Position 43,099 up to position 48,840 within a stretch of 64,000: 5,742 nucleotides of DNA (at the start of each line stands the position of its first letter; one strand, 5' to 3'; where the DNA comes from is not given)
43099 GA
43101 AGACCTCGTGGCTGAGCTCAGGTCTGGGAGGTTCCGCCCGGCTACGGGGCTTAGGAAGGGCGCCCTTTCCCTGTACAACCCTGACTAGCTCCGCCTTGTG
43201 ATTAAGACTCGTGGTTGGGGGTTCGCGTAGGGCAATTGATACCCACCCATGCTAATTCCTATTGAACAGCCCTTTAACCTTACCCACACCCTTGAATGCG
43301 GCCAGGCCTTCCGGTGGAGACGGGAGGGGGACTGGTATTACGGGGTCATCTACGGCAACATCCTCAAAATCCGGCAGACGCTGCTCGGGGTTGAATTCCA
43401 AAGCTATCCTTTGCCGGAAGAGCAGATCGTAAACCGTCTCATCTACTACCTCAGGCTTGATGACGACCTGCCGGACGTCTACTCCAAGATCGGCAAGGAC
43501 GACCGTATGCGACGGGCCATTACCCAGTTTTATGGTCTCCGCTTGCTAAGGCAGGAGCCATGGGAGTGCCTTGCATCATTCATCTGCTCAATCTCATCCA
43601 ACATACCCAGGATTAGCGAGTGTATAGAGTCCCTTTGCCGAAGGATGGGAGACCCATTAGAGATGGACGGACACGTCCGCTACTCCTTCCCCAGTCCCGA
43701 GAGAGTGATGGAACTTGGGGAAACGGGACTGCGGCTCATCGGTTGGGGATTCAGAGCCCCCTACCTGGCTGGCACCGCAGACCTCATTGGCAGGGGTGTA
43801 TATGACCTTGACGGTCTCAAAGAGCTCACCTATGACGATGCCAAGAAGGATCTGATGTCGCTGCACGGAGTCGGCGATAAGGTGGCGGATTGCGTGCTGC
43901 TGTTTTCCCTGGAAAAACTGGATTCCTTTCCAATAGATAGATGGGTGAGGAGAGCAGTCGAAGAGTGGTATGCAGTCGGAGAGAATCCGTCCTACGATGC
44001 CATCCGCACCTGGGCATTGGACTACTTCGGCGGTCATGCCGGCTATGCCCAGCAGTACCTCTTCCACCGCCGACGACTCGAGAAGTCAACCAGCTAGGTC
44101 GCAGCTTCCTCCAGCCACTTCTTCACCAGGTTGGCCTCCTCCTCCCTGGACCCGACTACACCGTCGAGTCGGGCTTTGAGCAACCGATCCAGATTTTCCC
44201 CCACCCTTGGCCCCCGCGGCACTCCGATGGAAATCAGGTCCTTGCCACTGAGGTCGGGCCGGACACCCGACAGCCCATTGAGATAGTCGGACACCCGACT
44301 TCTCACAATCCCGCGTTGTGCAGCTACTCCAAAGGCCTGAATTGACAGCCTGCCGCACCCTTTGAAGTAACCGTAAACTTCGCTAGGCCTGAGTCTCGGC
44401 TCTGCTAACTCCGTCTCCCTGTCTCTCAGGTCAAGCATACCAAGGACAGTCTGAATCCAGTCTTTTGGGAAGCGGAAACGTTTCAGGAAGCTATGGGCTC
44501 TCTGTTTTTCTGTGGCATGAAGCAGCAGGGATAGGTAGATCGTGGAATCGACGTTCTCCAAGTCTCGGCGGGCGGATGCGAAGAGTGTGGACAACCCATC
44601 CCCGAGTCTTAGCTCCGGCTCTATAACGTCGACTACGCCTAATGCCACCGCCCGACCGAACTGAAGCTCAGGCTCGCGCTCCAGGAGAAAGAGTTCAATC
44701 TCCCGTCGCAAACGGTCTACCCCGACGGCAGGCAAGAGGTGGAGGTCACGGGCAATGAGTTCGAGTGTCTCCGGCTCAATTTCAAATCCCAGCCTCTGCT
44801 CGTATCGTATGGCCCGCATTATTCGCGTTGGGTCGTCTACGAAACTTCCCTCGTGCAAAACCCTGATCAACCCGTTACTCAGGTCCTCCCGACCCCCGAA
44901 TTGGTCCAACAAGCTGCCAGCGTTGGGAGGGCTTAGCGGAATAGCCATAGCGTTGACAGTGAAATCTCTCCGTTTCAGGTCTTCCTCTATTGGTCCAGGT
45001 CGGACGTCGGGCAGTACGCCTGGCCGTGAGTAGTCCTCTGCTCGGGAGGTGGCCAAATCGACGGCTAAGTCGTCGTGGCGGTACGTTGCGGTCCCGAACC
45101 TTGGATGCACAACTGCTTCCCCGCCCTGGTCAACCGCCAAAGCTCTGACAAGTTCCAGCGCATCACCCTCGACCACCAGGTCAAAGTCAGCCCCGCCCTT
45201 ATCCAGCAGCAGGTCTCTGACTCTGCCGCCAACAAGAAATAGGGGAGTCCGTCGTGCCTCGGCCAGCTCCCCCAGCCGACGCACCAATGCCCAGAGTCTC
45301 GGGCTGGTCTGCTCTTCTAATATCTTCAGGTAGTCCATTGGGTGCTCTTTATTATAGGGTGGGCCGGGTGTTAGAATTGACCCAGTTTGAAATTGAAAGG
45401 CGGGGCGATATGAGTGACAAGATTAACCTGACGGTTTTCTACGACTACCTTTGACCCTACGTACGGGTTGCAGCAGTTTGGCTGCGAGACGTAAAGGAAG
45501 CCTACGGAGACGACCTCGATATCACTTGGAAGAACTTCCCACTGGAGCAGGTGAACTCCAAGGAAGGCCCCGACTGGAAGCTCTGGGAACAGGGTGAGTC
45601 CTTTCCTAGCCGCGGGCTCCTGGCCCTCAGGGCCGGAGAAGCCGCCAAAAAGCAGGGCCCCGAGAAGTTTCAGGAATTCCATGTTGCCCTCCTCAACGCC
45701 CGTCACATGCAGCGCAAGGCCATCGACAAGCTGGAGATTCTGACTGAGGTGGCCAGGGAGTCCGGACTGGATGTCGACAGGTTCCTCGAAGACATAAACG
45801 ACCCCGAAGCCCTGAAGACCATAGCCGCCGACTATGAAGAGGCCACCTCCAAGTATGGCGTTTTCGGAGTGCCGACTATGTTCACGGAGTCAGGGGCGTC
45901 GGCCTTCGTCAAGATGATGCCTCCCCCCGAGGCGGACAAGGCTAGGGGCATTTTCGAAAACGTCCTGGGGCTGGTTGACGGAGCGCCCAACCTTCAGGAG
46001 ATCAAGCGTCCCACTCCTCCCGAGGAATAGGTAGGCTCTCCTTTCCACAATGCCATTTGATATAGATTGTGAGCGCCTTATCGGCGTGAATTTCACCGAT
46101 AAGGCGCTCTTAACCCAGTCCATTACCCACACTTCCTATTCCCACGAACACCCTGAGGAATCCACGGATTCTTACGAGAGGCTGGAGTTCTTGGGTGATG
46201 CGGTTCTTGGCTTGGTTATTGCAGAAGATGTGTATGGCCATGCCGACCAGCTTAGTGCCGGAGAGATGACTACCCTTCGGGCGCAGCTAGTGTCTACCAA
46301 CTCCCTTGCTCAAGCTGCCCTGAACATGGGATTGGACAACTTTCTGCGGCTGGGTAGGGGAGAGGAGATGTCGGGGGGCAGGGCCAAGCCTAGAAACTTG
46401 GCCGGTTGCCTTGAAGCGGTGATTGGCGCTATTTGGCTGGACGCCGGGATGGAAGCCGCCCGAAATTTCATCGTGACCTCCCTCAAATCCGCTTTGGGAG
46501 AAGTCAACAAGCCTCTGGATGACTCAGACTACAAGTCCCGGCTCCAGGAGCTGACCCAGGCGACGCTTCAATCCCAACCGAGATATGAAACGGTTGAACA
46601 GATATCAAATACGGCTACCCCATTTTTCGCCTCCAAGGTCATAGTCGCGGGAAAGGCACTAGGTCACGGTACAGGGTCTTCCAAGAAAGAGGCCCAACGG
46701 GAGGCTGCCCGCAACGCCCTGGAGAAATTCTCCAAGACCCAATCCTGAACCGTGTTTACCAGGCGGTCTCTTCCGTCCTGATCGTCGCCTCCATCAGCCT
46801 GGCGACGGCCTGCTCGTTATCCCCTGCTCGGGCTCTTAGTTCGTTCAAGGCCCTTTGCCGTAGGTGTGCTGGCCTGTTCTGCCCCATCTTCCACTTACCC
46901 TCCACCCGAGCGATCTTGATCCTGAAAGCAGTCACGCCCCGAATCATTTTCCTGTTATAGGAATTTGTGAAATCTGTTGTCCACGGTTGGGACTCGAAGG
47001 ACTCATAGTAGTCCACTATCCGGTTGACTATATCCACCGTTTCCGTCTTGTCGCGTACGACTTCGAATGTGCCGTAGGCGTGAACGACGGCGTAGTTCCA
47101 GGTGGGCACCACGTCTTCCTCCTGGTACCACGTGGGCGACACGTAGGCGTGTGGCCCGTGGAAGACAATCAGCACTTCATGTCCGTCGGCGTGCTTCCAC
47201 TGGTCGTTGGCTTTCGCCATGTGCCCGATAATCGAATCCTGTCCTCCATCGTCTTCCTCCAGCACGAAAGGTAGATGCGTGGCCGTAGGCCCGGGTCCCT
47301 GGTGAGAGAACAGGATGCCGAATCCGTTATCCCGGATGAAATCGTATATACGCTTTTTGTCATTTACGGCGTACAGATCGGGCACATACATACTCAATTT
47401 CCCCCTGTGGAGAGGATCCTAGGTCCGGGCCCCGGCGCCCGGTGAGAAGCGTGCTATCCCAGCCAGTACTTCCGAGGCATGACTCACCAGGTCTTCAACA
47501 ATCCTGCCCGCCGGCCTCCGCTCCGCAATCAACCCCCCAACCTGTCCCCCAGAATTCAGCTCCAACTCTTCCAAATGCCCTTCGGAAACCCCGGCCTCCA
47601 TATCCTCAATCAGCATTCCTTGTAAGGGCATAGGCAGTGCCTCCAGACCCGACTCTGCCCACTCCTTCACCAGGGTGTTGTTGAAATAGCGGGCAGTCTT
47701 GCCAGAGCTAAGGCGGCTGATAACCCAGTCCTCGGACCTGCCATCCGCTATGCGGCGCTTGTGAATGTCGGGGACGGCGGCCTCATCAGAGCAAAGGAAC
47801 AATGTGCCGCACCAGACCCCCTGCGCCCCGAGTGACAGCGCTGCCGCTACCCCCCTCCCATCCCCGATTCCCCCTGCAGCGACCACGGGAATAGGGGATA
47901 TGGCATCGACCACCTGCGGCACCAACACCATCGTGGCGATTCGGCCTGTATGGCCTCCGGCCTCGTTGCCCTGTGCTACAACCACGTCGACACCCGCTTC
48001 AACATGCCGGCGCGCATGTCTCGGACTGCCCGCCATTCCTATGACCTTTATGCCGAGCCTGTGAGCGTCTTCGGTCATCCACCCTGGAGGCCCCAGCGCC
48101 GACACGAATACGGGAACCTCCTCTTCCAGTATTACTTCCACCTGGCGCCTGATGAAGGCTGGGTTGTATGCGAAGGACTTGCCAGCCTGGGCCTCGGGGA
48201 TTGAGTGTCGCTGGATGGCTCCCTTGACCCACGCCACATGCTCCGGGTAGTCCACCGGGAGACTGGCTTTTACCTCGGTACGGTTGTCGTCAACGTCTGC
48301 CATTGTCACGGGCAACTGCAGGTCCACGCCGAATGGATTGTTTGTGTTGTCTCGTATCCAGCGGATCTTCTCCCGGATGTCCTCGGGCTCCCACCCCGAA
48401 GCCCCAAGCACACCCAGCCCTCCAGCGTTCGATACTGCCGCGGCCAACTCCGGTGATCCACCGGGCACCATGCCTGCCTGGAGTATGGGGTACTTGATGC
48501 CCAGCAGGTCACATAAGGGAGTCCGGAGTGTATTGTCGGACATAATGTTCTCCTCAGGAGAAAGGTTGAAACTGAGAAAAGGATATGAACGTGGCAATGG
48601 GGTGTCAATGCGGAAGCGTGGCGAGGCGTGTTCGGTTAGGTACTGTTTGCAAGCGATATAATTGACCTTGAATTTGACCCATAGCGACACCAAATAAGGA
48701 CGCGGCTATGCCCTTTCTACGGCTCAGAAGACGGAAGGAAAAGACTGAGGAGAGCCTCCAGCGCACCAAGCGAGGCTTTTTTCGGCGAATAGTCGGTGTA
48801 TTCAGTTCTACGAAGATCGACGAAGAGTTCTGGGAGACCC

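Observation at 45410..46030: DsbA-like gene with in-frame UGA at the CxxC position and an fdhF-like SECIS hairpin: probable selenoprotein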

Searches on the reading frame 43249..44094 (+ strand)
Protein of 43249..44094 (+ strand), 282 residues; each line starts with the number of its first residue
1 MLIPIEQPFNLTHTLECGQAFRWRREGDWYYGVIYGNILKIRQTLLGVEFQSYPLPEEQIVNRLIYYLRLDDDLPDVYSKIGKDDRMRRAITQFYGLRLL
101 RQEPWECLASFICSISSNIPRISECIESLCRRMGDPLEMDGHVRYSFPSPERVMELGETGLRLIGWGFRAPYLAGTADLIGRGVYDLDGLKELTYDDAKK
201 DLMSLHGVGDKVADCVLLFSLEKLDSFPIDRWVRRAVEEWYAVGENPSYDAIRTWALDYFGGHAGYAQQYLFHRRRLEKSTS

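Call 43: search_protein_families(library=pfam, proteins=[window:43249-44094:+], max_evalue=0.00001)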
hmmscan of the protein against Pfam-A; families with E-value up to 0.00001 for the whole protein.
window:43249-44094:+ (282 aa): 2 families
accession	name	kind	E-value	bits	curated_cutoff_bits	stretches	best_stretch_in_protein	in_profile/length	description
PF07934.18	OGG_N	-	6.3e-25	88.1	23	1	6-108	6-115/115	8-oxoguanine DNA glycosylase, N-terminal domain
PF00730.31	HhH-GPD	-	4e-06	27.6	26.2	1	111-253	3-99/108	HhH-GPD superfamily base excision DNA repair protein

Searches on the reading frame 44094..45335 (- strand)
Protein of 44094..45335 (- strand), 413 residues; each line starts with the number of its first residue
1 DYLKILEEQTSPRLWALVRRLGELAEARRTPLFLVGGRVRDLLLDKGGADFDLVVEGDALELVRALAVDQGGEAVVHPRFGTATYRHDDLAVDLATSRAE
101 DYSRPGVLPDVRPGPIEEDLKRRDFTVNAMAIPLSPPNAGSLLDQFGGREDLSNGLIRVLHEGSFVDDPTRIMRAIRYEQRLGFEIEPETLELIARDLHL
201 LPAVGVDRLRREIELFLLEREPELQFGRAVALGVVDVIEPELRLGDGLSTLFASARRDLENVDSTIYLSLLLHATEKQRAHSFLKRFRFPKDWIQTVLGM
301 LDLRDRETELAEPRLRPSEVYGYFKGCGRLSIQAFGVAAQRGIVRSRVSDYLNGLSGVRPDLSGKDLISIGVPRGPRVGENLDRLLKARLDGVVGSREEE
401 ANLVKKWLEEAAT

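Call 43: search_protein_families(library=pfam, proteins=[window:44094-45335:-], max_evalue=0.00001)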
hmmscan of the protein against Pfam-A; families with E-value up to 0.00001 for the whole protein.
window:44094-45335:- (413 aa): 2 families
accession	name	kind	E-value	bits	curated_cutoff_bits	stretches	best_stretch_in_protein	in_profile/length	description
PF01743.26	PolyA_pol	-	8.7e-26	91.2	23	1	32-158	1-126/126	Poly A polymerase head domain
PF12627.12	PolyA_pol_RNAbd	-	7.4e-07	29.3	22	1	183-242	1-60/64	Probable RNA and SrmB- binding site of polymerase A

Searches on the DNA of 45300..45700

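Call 8: search_rna_families(source=window, start=45300, end=45700, threshold=evalue, max_evalue=10, show_alignments=3)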
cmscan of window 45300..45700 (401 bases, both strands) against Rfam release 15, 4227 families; matches with E-value up to 10: 1.
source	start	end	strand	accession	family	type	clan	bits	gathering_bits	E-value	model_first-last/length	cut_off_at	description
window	45512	45676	+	RF02177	SMCR2_1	Gene; lncRNA;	-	14.7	50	1.9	1-159/159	no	Smith-Magenis syndrome chromosome region, candidate 2 conserved region 1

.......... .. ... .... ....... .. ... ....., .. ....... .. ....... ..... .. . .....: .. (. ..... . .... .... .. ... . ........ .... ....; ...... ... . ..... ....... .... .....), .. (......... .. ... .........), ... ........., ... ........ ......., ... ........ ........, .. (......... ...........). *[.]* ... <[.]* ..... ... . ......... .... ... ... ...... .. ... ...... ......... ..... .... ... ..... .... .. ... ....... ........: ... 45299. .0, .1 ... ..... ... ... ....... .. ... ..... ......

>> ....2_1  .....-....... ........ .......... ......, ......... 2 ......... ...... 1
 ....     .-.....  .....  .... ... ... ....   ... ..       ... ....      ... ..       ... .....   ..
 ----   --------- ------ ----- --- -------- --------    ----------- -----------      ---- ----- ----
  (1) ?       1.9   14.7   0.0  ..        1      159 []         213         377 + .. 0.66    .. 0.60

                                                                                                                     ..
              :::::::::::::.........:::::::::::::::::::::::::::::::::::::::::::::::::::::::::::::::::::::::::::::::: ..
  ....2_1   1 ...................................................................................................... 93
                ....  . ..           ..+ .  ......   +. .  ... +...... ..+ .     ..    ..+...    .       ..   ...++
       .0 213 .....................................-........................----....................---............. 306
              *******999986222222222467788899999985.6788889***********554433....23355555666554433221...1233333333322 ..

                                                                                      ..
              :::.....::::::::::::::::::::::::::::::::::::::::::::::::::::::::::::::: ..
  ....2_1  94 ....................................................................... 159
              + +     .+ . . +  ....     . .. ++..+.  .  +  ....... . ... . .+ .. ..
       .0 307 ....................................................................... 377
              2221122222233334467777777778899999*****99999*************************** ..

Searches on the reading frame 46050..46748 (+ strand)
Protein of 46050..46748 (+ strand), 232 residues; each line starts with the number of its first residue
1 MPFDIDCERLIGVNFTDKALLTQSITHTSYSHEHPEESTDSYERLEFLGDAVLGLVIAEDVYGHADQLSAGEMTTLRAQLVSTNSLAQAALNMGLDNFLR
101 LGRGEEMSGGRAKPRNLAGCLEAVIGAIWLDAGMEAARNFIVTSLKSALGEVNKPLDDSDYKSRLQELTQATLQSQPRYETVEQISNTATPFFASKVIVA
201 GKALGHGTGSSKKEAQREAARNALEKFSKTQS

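Call 43: search_protein_families(library=pfam, proteins=[window:46050-46745:+], max_evalue=0.00001)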
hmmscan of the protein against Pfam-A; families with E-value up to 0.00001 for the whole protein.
window:46050-46745:+ (232 aa): 3 families
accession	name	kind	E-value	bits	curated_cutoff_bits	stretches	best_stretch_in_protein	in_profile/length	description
PF14622.11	Ribonucleas_3_3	-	6.7e-35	120.5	35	1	17-145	1-124/128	Ribonuclease-III-like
PF00636.31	Ribonuclease_3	-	2.7e-22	79.9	27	1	43-133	1-102/102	Ribonuclease III domain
PF00035.32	dsrm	-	7.8e-14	52.4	23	1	161-226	1-65/66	Double-stranded RNA binding motif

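Call 66: find_encoding_contigs(protein=window:46050-46748:+, flank=1500, max_places=3)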
Protein window:46050-46748:+ (232 aa): no gene with exactly this product is on record in the collection.

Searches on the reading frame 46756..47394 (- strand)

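Call 43: search_protein_families(library=pfam, proteins=[window:46756-47394:-], max_evalue=0.00001)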
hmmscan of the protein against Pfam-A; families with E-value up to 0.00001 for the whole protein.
window:46756-47394:- (212 aa): 1 family
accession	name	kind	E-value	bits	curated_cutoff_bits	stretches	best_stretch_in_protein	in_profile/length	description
PF04299.18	FMN_bind_2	-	1e-56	191.7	22.4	1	2-163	1-168/168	Putative FMN-binding domain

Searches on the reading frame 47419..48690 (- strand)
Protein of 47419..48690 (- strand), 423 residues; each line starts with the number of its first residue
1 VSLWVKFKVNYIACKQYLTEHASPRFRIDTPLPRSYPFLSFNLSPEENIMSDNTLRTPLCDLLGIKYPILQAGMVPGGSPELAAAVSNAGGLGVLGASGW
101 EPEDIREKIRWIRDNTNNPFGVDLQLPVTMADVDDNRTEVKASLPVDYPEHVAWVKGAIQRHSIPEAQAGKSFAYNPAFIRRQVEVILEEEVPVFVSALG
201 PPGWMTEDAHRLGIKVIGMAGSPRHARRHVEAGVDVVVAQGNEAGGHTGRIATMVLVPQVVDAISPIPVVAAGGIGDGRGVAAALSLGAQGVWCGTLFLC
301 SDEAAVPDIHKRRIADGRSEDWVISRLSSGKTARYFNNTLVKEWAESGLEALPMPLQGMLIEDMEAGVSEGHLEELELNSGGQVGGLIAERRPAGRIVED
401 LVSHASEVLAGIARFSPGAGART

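Call 43: search_protein_families(library=pfam, proteins=[window:47419-48690:-], max_evalue=0.00001)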
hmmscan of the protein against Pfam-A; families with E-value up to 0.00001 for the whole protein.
window:47419-48690:- (423 aa): 3 families
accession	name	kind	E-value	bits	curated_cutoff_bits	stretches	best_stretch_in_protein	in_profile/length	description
PF03060.21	NMO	-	6.3e-67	226.8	28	1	57-402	2-329/331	Nitronate monooxygenase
PF00478.31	IMPDH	-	1.7e-09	37.6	25.6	0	265-338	206-280/345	IMP dehydrogenase / GMP reductase domain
PF01070.24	FMN_dh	-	2e-06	27.5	24.9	1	222-300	228-307/350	FMN-dependent dehydrogenase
